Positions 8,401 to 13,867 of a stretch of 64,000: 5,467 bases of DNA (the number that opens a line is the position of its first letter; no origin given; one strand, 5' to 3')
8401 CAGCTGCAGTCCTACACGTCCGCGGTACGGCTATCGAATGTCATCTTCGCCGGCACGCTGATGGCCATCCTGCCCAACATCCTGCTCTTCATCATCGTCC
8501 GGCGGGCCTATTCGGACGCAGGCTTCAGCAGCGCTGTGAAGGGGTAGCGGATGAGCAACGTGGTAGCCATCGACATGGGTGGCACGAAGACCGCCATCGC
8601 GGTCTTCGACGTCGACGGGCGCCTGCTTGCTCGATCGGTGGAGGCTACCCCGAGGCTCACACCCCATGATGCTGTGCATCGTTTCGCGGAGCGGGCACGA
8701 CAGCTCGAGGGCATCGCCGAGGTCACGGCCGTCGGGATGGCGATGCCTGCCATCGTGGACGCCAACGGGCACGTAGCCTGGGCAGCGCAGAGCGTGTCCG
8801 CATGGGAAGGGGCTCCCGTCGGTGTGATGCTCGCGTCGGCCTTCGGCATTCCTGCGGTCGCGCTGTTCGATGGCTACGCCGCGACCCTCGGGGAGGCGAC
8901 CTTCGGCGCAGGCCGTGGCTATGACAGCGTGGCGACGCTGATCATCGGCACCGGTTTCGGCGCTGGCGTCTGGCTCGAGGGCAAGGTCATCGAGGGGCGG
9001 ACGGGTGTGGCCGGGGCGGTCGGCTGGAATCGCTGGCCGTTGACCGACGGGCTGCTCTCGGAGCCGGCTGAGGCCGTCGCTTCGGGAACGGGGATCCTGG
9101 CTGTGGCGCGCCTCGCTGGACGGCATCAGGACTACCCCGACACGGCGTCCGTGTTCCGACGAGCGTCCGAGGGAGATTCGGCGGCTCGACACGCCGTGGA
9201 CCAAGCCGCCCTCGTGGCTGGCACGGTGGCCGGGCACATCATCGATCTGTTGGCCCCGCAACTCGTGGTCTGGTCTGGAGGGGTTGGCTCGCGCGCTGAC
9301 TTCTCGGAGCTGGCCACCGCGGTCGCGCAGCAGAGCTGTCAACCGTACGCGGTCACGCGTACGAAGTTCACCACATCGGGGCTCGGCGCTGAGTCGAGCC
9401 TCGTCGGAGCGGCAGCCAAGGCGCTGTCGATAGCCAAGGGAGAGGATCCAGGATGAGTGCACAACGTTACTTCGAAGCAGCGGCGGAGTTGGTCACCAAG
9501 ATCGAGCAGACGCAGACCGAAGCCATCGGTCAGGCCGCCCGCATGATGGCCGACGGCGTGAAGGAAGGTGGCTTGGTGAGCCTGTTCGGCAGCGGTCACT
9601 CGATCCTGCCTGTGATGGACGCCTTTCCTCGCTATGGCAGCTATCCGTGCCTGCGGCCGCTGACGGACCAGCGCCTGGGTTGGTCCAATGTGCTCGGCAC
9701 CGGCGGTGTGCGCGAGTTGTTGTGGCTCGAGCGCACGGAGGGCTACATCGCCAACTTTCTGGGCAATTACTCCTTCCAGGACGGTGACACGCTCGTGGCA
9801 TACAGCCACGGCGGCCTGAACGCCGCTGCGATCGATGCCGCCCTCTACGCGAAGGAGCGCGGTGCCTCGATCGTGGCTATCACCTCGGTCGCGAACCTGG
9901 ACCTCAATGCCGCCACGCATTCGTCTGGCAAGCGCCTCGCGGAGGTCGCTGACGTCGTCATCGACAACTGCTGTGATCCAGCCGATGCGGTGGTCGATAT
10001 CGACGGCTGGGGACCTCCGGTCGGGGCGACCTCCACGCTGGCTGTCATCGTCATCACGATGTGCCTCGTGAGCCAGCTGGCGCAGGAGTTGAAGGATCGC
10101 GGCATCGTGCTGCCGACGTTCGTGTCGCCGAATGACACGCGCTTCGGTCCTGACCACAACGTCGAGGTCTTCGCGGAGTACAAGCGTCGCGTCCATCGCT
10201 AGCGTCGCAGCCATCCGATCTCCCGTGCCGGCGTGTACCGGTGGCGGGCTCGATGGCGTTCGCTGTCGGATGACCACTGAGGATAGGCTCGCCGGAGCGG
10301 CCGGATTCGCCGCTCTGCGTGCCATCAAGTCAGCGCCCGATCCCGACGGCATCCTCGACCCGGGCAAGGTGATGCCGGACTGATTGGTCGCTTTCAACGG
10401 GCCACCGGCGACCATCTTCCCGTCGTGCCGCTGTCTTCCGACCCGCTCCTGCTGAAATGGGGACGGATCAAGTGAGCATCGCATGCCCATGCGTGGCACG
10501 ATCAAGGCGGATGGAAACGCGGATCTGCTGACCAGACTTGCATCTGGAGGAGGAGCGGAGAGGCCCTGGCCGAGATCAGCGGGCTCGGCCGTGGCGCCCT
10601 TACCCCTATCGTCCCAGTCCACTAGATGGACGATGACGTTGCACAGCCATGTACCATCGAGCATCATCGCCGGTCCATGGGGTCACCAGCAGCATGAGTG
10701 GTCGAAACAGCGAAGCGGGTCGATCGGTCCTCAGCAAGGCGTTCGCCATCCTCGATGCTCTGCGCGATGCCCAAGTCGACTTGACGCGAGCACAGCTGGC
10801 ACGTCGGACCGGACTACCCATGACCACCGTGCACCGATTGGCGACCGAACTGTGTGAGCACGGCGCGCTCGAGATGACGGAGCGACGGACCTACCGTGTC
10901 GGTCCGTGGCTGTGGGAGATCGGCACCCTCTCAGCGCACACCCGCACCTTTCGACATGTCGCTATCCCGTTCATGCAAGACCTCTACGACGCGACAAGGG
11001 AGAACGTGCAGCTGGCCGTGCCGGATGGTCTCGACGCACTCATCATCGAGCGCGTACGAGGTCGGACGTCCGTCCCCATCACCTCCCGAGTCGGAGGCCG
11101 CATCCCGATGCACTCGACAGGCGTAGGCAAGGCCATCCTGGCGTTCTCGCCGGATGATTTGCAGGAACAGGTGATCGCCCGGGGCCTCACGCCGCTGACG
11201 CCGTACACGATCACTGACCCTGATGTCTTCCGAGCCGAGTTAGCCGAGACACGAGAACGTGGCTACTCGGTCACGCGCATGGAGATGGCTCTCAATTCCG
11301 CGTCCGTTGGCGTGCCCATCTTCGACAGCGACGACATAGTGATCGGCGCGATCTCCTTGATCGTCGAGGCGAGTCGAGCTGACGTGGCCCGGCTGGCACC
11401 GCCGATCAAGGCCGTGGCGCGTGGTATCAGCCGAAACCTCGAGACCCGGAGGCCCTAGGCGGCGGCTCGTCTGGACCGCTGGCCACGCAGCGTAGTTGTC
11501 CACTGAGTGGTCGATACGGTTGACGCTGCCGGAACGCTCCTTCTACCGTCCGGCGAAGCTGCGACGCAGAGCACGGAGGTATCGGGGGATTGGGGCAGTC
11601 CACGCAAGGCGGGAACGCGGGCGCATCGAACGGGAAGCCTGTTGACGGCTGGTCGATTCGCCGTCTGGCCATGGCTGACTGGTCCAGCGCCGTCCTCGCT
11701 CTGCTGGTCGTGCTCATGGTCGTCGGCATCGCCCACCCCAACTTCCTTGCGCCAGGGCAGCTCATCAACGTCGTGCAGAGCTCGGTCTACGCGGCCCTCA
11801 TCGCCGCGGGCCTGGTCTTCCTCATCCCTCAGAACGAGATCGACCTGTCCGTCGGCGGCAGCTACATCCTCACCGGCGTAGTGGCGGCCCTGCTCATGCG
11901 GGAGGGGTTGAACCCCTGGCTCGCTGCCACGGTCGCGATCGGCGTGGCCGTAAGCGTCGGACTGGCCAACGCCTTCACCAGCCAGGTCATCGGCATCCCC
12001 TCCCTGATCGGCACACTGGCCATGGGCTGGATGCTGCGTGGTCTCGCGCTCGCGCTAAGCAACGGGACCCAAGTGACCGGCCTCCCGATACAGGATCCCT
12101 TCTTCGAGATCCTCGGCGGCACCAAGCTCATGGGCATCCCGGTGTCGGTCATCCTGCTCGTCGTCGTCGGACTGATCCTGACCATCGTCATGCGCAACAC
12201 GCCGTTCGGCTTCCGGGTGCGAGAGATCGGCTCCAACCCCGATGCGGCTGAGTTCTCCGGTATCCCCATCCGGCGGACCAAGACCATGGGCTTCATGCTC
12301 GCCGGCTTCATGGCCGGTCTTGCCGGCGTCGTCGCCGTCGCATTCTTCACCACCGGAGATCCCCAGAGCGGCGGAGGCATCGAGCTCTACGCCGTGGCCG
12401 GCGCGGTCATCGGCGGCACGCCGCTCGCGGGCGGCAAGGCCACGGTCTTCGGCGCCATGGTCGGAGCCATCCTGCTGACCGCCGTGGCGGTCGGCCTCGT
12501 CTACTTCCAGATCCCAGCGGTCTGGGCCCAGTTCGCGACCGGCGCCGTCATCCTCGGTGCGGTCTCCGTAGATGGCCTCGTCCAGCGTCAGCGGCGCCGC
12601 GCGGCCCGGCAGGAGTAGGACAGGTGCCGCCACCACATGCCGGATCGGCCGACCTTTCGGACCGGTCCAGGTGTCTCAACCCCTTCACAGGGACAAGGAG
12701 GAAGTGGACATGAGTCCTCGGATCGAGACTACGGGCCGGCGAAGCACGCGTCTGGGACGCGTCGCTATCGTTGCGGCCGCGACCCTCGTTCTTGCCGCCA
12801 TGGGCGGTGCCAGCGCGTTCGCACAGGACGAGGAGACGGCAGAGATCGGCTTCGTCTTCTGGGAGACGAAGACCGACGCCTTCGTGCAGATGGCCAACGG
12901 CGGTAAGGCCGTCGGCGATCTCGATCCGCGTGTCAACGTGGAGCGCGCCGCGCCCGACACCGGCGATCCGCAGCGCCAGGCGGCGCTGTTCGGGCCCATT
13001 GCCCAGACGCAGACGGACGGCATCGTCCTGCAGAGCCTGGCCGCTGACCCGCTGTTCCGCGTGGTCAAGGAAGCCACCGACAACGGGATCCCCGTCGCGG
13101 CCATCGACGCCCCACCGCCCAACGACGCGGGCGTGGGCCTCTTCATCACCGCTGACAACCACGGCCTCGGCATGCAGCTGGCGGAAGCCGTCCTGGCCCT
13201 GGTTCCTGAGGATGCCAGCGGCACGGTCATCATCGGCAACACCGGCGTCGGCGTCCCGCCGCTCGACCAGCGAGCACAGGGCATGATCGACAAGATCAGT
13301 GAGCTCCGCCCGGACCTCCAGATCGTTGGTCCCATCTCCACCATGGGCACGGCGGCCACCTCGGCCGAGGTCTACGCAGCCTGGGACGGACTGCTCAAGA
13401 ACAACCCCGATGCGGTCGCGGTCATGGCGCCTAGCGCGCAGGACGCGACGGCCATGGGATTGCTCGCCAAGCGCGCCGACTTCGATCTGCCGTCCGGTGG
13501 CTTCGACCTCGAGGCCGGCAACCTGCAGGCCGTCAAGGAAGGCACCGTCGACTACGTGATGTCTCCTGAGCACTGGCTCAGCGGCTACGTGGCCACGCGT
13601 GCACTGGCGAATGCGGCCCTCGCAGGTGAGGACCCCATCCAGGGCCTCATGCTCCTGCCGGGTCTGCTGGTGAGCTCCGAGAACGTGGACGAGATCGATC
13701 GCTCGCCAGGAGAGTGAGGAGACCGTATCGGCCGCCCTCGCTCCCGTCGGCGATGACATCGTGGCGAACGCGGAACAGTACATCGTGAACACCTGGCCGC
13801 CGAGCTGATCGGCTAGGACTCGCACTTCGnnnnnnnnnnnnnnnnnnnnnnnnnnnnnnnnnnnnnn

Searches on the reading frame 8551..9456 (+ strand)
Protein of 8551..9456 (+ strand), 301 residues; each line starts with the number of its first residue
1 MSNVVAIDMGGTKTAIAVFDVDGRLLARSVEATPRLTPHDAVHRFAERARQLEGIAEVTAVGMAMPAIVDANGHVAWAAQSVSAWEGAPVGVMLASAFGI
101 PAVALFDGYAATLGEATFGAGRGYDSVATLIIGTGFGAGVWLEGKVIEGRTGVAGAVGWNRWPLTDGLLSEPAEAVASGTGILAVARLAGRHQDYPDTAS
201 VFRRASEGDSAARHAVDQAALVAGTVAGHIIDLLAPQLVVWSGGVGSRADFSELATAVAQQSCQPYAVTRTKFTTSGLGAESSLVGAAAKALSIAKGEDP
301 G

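Call 47: search_protein_families(library=pfam, proteins=[window:8551-9456:+], max_evalue=0.00001)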
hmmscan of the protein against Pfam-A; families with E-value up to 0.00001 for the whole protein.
window:8551-9456:+ (301 aa): 1 family
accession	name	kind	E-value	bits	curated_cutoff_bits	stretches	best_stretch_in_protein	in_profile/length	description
PF00480.26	ROK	-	1.9e-41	143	22.9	1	5-290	2-290/294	ROK family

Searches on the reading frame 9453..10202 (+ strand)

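Call 11: search_protein_families(library=pfam, proteins=[window:9453-10202:+])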
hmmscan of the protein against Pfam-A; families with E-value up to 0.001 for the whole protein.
window:9453-10202:+ (249 aa): 2 families
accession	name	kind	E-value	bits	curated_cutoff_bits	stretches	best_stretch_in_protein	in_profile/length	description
PF13580.11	SIS_2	-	1.1e-36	126.4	27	1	5-145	1-138/138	SIS domain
PF01380.27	SIS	-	0.00027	21.2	25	1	109-151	52-94/131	SIS domain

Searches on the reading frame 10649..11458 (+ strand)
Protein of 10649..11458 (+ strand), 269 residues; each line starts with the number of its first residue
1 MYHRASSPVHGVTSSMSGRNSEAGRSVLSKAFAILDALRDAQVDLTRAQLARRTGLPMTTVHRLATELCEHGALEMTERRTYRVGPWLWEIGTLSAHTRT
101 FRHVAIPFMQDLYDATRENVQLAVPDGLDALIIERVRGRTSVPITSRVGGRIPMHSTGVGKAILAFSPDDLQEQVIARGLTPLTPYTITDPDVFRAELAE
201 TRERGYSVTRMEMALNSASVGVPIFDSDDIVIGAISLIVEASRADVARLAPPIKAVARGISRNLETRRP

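Call 11: search_protein_families(library=pfam, proteins=[window:10649-11458:+])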
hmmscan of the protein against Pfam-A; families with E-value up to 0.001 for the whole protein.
window:10649-11458:+ (269 aa): 5 families
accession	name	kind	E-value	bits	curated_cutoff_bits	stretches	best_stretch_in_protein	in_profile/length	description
PF01614.24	IclR_C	-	2.7e-37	128.5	24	1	97-262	5-174/174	Bacterial transcriptional regulator IclR C-terminal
PF09339.16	HTH_IclR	-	2.9e-12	46.6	22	1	28-75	2-49/52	IclR helix-turn-helix domain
PF25213.1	HVO_A0261_N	-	0.00011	22.5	35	1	32-84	14-63/86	HVO_A0261 N-terminal domain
PF13545.12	HTH_Crp_2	-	0.00017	21.9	27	1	42-80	20-58/70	Crp-like helix-turn-helix domain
PF12802.13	MarR_2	-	0.00036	21.1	27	1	31-75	7-51/61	MarR family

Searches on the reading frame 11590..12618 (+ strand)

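Call 11: search_protein_families(library=pfam, proteins=[window:11590-12618:+])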
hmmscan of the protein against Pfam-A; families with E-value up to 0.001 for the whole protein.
window:11590-12618:+ (342 aa): 1 family
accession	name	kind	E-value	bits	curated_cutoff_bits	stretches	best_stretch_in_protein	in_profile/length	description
PF02653.21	BPD_transp_2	-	2.8e-35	122.2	26.8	1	59-324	3-268/269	Branched-chain amino acid transport system / permease component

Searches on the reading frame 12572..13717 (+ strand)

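Call 11: search_protein_families(library=pfam, proteins=[window:12572-13717:+])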
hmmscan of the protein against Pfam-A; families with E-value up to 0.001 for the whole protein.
window:12572-13717:+ (381 aa): 1 family
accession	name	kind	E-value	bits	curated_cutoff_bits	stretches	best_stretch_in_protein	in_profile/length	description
PF13407.12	Peripla_BP_4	-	1.9e-30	106.7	35.1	1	92-350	1-255/258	Periplasmic binding protein domain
